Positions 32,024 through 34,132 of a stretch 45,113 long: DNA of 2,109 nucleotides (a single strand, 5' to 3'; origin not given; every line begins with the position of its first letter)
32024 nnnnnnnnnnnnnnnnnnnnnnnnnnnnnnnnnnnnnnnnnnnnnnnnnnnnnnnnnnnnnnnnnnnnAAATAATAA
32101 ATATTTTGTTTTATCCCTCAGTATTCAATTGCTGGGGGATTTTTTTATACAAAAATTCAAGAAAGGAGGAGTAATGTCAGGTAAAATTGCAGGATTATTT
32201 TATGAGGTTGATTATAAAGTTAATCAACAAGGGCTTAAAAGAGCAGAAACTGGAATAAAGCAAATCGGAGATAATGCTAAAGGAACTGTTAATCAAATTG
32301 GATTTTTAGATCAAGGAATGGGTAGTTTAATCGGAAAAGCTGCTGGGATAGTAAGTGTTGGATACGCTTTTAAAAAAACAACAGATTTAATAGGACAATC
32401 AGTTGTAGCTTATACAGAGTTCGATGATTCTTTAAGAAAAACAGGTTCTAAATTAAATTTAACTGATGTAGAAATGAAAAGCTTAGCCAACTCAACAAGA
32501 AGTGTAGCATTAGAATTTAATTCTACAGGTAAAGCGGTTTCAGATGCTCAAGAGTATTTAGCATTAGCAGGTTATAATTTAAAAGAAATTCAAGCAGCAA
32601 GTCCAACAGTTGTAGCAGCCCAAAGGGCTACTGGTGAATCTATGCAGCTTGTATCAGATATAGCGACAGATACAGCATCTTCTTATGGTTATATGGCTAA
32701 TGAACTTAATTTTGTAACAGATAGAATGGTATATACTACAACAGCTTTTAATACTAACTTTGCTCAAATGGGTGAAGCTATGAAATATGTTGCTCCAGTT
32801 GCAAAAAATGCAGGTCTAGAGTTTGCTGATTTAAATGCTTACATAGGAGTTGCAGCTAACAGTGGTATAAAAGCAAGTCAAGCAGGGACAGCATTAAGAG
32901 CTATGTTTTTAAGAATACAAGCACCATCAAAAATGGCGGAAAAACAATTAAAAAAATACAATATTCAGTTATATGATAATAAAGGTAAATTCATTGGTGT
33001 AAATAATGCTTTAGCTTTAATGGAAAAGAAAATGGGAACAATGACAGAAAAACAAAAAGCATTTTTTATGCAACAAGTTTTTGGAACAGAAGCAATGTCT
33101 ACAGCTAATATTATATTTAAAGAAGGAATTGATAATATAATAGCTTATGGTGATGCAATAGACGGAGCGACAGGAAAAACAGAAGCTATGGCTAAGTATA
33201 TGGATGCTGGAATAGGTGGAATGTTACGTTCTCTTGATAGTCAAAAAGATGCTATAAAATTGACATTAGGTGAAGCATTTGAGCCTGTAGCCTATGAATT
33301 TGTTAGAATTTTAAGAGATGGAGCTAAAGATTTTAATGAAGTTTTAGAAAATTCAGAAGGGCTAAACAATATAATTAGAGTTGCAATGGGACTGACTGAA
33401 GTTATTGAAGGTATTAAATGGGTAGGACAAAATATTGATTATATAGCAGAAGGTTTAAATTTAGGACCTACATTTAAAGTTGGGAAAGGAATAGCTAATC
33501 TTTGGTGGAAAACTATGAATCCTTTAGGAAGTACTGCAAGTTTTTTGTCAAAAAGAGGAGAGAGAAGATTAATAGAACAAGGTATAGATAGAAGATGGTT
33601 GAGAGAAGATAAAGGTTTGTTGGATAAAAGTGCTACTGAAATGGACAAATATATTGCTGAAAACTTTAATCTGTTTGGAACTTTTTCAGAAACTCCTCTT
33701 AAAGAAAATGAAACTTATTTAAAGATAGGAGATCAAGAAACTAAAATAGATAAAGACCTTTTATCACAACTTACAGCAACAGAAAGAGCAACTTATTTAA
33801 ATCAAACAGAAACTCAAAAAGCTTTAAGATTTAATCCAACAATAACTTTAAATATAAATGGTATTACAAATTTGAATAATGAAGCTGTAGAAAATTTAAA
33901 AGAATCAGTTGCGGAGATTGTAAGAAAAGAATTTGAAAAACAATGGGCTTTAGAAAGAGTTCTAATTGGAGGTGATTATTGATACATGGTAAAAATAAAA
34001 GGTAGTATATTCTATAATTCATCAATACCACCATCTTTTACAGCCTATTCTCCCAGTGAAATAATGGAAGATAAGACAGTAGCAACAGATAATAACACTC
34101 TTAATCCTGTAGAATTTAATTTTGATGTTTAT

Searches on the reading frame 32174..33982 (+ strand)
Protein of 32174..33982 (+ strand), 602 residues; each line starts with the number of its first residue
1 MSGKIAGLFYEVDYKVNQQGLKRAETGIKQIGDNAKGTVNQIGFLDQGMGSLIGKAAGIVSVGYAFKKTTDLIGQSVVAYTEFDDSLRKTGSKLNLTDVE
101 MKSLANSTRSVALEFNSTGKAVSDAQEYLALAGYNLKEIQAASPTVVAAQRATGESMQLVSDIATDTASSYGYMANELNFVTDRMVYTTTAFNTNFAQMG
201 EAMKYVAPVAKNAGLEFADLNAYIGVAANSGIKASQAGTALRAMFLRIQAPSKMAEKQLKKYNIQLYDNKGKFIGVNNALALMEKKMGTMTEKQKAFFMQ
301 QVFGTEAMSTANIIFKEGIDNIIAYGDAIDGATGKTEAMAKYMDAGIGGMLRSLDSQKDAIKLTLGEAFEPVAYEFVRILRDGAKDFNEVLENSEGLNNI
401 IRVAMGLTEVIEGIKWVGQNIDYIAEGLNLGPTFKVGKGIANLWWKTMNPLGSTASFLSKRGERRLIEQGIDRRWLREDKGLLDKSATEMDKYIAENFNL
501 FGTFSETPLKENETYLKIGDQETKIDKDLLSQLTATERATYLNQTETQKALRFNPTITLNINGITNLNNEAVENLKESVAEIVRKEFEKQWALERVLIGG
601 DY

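Call 9: search_protein_families(library=pfam, proteins=[window:32174-33982:+], max_evalue=0.01)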
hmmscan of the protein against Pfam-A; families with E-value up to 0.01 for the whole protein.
window:32174-33982:+ (602 aa): 1 family
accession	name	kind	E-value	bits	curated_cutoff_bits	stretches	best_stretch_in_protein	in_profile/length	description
PF10145.14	PhageMin_Tail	-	1.5e-39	136.4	33.2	1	112-304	4-201/201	Phage-related minor tail protein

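Call 10: search_protein_families(library=phrogs, proteins=[window:32174-33982:+], max_evalue=0.01)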
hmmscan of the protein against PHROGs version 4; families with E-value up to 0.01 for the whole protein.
window:32174-33982:+ (602 aa): 24 families
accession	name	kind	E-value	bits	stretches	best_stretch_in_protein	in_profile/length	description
phrog_1533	-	tail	2.6e-76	258.3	1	20-391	197-570/1688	tail length tape measure protein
phrog_4704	-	tail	4.5e-63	214.9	1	73-392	212-530/625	tail length tape measure protein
phrog_991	-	tail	4e-54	184.8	1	18-490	238-635/1966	tail length tape measure protein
phrog_28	-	tail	9.8e-51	174.4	1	16-411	204-612/1228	tail length tape measure protein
phrog_1272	-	tail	3e-50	172.1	1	19-437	204-624/1606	tail length tape measure protein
phrog_9696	-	tail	2.6e-43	149.1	1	28-361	46-370/1415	tail length tape measure protein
phrog_1293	-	tail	1.8e-41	143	1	75-389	177-505/1424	tail length tape measure protein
phrog_5218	-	unknown function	8.9e-39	134.5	1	18-411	179-597/1599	-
phrog_167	-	tail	1e-38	133.8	1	20-447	219-642/1555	tail length tape measure protein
phrog_19074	-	unknown function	1.6e-32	113.5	1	63-383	138-458/1384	-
phrog_5493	-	tail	2.3e-30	106.7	1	19-333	18-330/1102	tail length tape measure protein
phrog_16692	-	unknown function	2.9e-30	106.5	1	37-443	139-555/1107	-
phrog_38390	-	tail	1.7e-19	70.4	1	36-373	23-346/1029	tail length tape measure protein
phrog_58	-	tail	2.2e-17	63.8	1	27-422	290-590/1544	tail length tape measure protein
phrog_28420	-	tail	2.2e-15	56.8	1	50-379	29-344/906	tail length tape measure protein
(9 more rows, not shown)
